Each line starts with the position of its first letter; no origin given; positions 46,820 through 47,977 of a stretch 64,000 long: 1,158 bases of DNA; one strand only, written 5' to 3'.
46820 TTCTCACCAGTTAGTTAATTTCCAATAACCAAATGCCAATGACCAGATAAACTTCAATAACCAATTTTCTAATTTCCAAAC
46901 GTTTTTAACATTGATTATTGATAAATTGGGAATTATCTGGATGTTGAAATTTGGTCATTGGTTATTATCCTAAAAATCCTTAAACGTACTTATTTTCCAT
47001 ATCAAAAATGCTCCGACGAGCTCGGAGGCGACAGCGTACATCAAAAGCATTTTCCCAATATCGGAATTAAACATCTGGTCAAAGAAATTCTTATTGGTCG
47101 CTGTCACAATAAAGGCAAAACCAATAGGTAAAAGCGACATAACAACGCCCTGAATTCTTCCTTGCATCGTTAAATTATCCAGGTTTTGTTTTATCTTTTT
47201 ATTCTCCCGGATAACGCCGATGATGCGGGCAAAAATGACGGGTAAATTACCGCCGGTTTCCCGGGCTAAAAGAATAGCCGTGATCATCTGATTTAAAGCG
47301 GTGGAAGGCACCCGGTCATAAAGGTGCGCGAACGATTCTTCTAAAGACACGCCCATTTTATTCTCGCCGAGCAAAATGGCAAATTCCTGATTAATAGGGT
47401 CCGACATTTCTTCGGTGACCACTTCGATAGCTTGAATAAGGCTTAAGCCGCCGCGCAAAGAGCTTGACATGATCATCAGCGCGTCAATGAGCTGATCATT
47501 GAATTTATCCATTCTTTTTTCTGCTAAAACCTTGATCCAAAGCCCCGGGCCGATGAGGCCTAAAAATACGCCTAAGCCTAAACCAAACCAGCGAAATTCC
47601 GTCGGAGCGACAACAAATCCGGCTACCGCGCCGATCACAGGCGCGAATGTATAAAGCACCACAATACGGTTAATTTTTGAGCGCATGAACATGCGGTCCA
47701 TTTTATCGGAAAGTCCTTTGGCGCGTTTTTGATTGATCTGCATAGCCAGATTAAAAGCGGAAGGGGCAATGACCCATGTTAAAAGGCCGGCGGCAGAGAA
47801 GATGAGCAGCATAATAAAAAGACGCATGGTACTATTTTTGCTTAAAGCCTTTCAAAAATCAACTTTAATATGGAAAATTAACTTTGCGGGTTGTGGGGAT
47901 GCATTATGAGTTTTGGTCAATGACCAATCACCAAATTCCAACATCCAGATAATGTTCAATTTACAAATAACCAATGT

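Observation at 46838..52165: MITE-like repeat of about 100-130 bp occupying three intergenic spacers inside the tad operon, two direct copies and one inverted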

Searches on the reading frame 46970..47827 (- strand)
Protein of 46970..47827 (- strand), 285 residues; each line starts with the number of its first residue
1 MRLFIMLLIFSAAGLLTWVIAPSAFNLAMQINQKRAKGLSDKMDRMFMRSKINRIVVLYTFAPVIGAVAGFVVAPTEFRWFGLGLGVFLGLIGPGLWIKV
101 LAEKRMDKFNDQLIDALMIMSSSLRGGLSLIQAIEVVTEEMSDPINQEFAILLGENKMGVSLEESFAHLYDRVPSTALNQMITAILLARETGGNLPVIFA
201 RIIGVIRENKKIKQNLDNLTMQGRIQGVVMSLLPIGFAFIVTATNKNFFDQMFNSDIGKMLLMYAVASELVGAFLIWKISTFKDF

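Call 7: search_protein_families(library=pfam, proteins=[window:46970-47827:-], max_evalue=0.01)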
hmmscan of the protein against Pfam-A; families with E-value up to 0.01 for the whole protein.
window:46970-47827:- (285 aa): 1 family
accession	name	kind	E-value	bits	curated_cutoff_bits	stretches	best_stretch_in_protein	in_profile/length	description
PF00482.28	T2SSF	-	2.8e-15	56.8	25.2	1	117-242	2-124/125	Type II secretion system (T2SS), protein F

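Call 16: find_encoding_contigs(protein=window:46970-47827:-, flank=10000, max_places=10)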
Protein window:46970-47827:- (285 aa): 2 contigs read that carry it; 1 place shown.
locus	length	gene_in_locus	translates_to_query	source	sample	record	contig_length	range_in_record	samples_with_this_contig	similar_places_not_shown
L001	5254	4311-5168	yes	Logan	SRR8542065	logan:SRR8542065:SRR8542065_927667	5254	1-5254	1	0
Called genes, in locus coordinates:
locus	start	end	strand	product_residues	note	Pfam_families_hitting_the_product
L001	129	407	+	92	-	-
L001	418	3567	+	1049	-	-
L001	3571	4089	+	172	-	-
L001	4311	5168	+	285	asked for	PF00482:T2SSF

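Call 23: find_homologous_proteins(query=window:46970-47827:-)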
Query window:46970-47827:- (285 aa): 1148 proteins with E <= 0.001 among 4711 candidates; the best 120 are listed.
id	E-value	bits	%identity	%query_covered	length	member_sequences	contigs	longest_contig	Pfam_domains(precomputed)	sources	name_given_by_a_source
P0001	7.9e-178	607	100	100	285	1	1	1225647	PF00482.29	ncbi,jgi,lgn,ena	ncbi:MAG: type II secretion system F family protein [Candidatus Omnitrophota bacterium]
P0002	3.6e-118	412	66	100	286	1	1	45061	PF00482.29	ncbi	ncbi:MAG: type II secretion system F family protein [Candidatus Omnitrophota bacterium]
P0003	4.7e-117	408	65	98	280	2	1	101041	PF00482.29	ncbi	-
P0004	3.8e-115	402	65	100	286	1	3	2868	PF00482.29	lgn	-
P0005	1.2e-114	400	64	99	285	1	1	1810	PF00482.29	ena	-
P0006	7.5e-114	398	63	100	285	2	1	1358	PF00482.29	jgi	-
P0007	1.5e-113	397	65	100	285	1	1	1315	PF00482.29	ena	-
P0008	1.8e-111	390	66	98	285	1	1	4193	PF00482.29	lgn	-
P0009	2.0e-111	390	64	100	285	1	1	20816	PF00482.29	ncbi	-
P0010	1.5e-106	374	61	95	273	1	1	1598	PF00482.29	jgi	-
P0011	1.7e-106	374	61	99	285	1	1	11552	PF00482.29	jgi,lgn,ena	-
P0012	8.5e-106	371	59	100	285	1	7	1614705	PF00482.29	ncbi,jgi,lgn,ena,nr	ncbi:MAG TPA: type II secretion system F family protein [Candidatus Omnitrophota bacterium]|nr:type 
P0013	9.0e-106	371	58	100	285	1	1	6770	PF00482.29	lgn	-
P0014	1.6e-105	370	60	100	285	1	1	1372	PF00482.29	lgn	-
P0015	7.9e-105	368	60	98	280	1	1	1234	PF00482.29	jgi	-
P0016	1.3e-104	367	60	98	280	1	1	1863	PF00482.29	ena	-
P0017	2.6e-104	366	60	98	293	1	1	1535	PF00482.29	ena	-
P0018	9.7e-103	361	59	99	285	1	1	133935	PF00482.29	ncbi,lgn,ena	-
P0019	1.1e-102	361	58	99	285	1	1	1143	PF00482.29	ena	-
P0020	1.6e-102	361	58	98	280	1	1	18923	PF00482.29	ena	-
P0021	3.9e-102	359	58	99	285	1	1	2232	PF00482.29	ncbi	-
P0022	1.6e-101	357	59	100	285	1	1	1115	PF00482.29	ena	-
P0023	2.2e-101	357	59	99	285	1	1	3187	PF00482.29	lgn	-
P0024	8.4e-101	355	58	99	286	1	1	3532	PF00482.29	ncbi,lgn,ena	-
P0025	1.0e-100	355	57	99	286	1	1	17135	PF00482.29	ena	-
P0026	2.0e-100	354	57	100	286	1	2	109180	PF00482.29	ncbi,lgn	-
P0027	3.4e-100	353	58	98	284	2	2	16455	PF00482.29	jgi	jgi:tight adherence protein B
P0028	2.7e-99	350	58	98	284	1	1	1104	PF00482.29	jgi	jgi:Flp pilus assembly protein TadB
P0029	1.6e-98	347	59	98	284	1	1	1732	PF00482.29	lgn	-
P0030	2.4e-98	347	59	99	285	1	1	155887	PF00482.29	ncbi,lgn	-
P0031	2.6e-98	347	57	100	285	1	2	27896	PF00482.29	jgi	-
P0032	3.1e-98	347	58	100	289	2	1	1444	PF00482.29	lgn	-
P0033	3.3e-98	346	56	98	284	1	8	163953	PF00482.29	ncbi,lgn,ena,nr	ncbi:MAG: type II secretion system F family protein [Candidatus Omnitrophica bacterium]|nr:type II s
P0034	4.0e-98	346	56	98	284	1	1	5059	PF00482.29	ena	-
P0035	4.4e-98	346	58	100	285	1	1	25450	PF00482.29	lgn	-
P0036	4.5e-98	346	58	99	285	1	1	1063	PF00482.29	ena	-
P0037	5.8e-98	346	56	99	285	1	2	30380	PF00482.29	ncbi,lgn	-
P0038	6.9e-98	345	60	90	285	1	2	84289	PF00482.29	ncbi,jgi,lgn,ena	-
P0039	7.7e-98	345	58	98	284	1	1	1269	PF00482.29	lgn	-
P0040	7.9e-98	345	57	96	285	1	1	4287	PF00482.29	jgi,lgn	jgi:tight adherence protein B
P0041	9.7e-98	345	59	100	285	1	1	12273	PF00482.29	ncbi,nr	ncbi:MAG: type II secretion system F family protein [Candidatus Omnitrophica bacterium]|nr:type II s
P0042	1.0e-97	345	57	98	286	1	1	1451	PF00482.29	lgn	-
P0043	1.1e-97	345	63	87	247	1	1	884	PF00482.29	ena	-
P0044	1.5e-97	344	57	99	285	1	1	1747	PF00482.29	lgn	-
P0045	1.8e-97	344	57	100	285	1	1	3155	PF00482.29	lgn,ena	-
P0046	1.8e-97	344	58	100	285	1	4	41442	PF00482.29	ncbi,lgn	-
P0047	1.9e-97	344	58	100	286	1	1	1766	PF00482.29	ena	-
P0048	1.9e-97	344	57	100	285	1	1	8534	PF00482.29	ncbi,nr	ncbi:MAG: type II secretion system F family protein [Candidatus Omnitrophica bacterium]|nr:type II s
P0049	2.1e-97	344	55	99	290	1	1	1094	PF00482.29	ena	-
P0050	2.9e-97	343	58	100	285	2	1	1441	PF00482.29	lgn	-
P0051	3.0e-97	343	58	98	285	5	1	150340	PF00482.29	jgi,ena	-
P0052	3.4e-97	343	56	100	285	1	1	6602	PF00482.29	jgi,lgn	-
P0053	4.6e-97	343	56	99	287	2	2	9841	PF00482.29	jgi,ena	-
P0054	5.2e-97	342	57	98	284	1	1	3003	PF00482.29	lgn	-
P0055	5.2e-97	342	55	99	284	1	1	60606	PF00482.29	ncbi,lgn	-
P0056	5.5e-97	342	58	100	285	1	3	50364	PF00482.29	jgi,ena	-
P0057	6.1e-97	342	56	98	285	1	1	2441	PF00482.29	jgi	-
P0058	6.7e-97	342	54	100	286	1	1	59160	PF00482.29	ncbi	-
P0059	7.1e-97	342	56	99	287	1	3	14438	PF00482.29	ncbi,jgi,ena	-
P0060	8.7e-97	342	57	100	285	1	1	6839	PF00482.29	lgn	-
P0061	8.7e-97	342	55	100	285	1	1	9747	PF00482.29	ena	-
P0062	1.5e-96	341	57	99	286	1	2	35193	PF00482.29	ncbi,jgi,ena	-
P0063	1.6e-96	341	56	100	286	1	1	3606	PF00482.29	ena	-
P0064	1.7e-96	341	55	99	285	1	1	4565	PF00482.29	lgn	-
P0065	1.9e-96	341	57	100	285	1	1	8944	PF00482.29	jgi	jgi:tight adherence protein B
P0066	2.3e-96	340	56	98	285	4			PF00482.29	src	-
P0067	2.4e-96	340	56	98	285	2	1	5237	PF00482.29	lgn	-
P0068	3.0e-96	340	57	99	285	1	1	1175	PF00482.29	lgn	-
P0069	3.0e-96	340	56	99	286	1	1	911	PF00482.29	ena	-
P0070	3.1e-96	340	57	93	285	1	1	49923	PF00482.29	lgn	-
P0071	3.1e-96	340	56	98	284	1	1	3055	PF00482.29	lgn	-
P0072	3.1e-96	340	57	99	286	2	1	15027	PF00482.29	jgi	jgi:tight adherence protein B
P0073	3.3e-96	340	57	99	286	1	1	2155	PF00482.29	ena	-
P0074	3.5e-96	340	57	98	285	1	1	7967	PF00482.29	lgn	-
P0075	3.8e-96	340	59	98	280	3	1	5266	PF00482.29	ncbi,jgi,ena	-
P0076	4.9e-96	339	58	99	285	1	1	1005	PF00482.29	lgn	-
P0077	5.0e-96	339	55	100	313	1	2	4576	PF00482.29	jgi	-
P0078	6.5e-96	339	57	98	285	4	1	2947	PF00482.29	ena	-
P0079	6.9e-96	339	58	97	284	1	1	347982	PF00482.29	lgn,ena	-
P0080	8.1e-96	339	56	100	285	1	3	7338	PF00482.29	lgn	-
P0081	9.0e-96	338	55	100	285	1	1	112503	PF00482.29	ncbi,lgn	-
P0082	1.2e-95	338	57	100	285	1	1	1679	PF00482.29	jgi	-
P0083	1.4e-95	338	57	99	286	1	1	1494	PF00482.29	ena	-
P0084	1.5e-95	338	57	95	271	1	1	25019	PF00482.29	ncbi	-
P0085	1.8e-95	337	55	98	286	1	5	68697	PF00482.29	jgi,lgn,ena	-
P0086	2.1e-95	337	56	100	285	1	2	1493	PF00482.29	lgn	-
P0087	2.2e-95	337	55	100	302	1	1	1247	PF00482.29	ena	-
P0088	3.0e-95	337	56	98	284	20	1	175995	PF00482.29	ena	-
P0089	3.1e-95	337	56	99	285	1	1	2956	PF00482.29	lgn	-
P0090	3.3e-95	337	57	98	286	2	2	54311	PF00482.29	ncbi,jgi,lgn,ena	-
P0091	3.3e-95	337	54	98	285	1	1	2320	PF00482.29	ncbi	-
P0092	3.9e-95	336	56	99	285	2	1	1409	PF00482.29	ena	-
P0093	4.5e-95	336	56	98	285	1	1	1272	PF00482.29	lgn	-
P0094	4.5e-95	336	55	99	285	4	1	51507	PF00482.29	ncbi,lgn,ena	-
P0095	4.5e-95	336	57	98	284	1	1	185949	PF00482.29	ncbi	-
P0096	4.8e-95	336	56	98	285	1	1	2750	PF00482.29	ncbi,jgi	jgi:tight adherence protein B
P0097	5.2e-95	336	56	99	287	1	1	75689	PF00482.29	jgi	jgi:tight adherence protein B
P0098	5.4e-95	336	56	99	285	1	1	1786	PF00482.29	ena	-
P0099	5.9e-95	336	57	98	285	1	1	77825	PF00482.29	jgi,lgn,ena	-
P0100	5.9e-95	336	56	100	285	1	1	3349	PF00482.29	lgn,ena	-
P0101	6.0e-95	336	58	95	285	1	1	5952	PF00482.29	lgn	-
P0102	6.1e-95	336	55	98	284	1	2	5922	PF00482.29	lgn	-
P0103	6.3e-95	336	53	100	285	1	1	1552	PF00482.29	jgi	-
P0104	7.2e-95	335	54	98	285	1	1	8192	PF00482.29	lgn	-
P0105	8.7e-95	335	56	99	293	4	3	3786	PF00482.29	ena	-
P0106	1.1e-94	335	56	99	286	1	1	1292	PF00482.29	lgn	-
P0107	1.2e-94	335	55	100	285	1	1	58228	PF00482.29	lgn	-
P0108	1.2e-94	335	55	99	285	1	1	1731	PF00482.29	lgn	-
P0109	1.2e-94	335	55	99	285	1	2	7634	PF00482.29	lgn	-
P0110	1.3e-94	335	56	99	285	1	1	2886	PF00482.29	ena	-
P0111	1.4e-94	334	56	98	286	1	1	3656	PF00482.29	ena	-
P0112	1.5e-94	334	56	99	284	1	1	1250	PF00482.29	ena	-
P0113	1.6e-94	334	57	97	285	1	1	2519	PF00482.29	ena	-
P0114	1.7e-94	334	57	99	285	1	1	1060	PF00482.29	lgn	-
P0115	1.7e-94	334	55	99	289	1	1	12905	PF00482.29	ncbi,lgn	-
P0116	1.9e-94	334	54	99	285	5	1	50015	PF00482.29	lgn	-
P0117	1.9e-94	334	56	99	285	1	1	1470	PF00482.29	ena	-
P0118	2.0e-94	334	55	98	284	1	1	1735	PF00482.29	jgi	-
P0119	2.1e-94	334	56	99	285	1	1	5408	PF00482.29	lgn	-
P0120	2.2e-94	334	54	100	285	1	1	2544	PF00482.29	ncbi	-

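Call 24: find_encoding_contigs(protein=P0002, flank=10000, max_places=3)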
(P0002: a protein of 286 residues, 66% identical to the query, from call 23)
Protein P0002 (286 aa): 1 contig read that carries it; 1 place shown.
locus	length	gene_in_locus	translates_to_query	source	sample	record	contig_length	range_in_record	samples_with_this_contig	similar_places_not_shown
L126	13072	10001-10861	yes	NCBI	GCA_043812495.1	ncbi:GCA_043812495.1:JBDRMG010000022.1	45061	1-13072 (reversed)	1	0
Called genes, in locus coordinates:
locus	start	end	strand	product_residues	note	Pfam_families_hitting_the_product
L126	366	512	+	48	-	PF04964:Flp_Fap (weak)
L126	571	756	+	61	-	PF04021:Class_IIIsignal (weak)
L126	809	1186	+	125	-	-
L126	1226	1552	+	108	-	-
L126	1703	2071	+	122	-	PF13366:PDDEXK_3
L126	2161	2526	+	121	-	-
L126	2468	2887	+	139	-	-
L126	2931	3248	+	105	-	-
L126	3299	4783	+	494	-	-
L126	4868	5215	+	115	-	PF05635:23S_rRNA_IVP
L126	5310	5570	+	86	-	-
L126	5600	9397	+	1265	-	-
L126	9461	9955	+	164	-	-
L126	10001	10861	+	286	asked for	PF00482:T2SSF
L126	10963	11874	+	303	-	PF00482:T2SSF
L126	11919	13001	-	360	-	PF13936:HTH_38, PF13384:HTH_23 (faint)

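Call 25: find_encoding_contigs(protein=P0003, flank=10000, max_places=3)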
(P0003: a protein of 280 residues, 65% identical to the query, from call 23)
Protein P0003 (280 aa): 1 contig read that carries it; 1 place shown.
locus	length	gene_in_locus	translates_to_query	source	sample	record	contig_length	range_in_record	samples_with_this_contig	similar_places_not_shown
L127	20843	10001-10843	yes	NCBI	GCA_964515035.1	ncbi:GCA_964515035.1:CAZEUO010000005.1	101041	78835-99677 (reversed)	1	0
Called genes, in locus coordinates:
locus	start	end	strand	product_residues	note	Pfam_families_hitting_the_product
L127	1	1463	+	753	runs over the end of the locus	-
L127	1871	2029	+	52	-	PF04964:Flp_Fap (weak)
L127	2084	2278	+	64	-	-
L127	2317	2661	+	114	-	-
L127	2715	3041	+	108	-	-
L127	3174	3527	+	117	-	-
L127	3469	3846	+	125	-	-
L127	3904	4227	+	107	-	-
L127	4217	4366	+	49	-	-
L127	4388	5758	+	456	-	-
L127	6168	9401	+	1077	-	-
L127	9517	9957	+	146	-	-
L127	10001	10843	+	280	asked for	PF00482:T2SSF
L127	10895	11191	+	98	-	PF01909:NTP_transf_2, PF18765:Polbeta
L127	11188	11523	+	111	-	PF01934:HepT-like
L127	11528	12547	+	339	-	PF00482:T2SSF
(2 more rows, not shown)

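Call 26: find_encoding_contigs(protein=P0009, flank=10000, max_places=3)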
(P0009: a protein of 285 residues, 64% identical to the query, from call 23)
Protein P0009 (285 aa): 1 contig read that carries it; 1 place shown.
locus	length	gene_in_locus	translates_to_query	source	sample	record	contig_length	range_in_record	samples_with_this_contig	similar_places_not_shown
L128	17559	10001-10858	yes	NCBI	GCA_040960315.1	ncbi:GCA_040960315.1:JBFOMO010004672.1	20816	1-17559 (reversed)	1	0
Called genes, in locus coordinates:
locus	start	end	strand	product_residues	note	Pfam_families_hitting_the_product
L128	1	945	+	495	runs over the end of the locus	PF00515:TPR_1 (faint), PF07719:TPR_2 (faint), PF13181:TPR_8 (faint), PF13374:TPR_10 (faint), PF13428:TPR_14 (faint), PF13432:TPR_16 (faint), PF14559:TPR_19 (faint), PF13424:TPR_12 (weak)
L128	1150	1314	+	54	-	PF04964:Flp_Fap (weak)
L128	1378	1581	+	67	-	PF04021:Class_IIIsignal (weak)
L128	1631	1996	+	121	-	-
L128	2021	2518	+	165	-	-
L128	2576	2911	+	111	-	-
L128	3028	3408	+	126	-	-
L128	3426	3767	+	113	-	-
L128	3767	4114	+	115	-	-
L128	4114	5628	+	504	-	-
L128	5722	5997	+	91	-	-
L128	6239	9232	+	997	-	-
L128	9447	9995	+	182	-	-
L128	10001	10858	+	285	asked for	PF00482:T2SSF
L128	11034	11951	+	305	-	PF00482:T2SSF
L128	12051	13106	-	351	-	PF02661:Fic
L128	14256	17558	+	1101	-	?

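Call 29: find_encoding_contigs(protein=P0008, flank=10000, max_places=3)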
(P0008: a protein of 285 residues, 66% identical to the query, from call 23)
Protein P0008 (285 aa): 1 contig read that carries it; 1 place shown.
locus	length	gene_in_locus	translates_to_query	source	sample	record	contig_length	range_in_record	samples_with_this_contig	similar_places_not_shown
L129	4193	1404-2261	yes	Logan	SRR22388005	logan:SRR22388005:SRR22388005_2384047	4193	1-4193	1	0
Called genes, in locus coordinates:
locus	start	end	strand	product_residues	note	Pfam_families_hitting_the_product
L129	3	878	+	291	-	?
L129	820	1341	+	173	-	-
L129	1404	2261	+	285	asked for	PF00482:T2SSF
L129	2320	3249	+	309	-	PF00482:T2SSF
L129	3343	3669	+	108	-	PF04365:BrnT_toxin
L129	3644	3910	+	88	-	PF12441:CopG_antitoxin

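Call 30: find_encoding_contigs(protein=P0011, flank=10000, max_places=3)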
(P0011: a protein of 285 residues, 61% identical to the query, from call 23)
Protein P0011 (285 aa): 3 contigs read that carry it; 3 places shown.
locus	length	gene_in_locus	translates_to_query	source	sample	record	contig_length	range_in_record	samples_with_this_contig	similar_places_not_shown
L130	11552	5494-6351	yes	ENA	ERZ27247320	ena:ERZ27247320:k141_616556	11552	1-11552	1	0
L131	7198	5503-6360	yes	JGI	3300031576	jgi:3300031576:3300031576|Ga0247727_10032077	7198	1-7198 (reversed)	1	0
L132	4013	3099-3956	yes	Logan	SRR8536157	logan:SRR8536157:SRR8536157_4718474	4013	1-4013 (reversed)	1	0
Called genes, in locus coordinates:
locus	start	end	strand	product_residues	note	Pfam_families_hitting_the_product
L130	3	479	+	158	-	?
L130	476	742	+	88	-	-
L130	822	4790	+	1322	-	PF00041:fn3 (faint), PF16656:Pur_ac_phosph_N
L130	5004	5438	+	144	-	-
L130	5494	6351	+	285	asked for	PF00482:T2SSF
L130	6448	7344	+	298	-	PF00482:T2SSF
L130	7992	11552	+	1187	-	?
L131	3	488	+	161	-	?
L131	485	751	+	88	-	-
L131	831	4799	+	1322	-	PF00041:fn3 (faint), PF16656:Pur_ac_phosph_N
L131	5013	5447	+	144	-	-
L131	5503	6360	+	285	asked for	PF00482:T2SSF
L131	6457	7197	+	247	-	?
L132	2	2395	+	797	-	?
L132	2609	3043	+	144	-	-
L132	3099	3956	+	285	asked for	PF00482:T2SSF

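Call 31: find_encoding_contigs(protein=P0012, flank=10000, max_places=3)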
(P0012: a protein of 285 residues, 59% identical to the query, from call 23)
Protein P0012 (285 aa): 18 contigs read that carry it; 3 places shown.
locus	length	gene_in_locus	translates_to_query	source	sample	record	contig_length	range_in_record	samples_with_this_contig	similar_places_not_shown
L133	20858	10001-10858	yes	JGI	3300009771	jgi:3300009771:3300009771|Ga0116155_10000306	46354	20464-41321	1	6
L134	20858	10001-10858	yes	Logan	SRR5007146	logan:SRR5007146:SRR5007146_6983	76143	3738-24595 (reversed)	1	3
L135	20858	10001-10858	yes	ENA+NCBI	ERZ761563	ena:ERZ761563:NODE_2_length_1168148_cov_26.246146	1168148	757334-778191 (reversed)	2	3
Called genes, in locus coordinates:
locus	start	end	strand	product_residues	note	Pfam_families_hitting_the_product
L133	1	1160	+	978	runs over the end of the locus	-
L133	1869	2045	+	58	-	PF04964:Flp_Fap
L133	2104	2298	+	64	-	PF04021:Class_IIIsignal (weak)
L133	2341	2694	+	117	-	-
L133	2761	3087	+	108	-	-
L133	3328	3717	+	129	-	-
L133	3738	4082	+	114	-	-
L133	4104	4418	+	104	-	-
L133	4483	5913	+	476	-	-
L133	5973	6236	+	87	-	-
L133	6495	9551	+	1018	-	-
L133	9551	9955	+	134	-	-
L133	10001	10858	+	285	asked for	PF00482:T2SSF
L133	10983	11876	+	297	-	PF00482:T2SSF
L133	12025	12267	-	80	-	-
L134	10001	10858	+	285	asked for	PF00482:T2SSF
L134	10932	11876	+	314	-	PF00482:T2SSF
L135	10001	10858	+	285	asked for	PF00482:T2SSF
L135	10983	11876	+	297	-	PF00482:T2SSF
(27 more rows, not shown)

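Call 41: find_encoding_contigs(protein=P0004, flank=10000, max_places=4)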
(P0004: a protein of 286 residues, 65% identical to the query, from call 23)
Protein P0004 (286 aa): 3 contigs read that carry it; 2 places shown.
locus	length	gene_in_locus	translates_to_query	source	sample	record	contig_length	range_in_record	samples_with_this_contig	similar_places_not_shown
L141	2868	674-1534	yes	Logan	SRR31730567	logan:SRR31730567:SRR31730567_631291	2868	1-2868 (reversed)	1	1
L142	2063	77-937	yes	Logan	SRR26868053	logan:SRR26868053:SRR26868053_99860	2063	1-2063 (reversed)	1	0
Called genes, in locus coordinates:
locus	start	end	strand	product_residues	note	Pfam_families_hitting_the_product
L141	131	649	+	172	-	-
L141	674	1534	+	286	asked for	PF00482:T2SSF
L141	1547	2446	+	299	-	PF00482:T2SSF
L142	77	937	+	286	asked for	PF00482:T2SSF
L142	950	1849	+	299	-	PF00482:T2SSF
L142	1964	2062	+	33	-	?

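Call 42: find_encoding_contigs(protein=P0005, flank=10000, max_places=4)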
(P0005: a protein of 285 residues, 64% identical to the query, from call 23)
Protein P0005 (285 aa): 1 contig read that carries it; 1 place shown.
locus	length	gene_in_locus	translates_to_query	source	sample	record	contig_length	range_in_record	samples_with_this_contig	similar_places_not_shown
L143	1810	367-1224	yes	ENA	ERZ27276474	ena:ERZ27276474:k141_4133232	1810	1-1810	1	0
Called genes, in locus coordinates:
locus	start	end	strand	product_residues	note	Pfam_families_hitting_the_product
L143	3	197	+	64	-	?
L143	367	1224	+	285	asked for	PF00482:T2SSF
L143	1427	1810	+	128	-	?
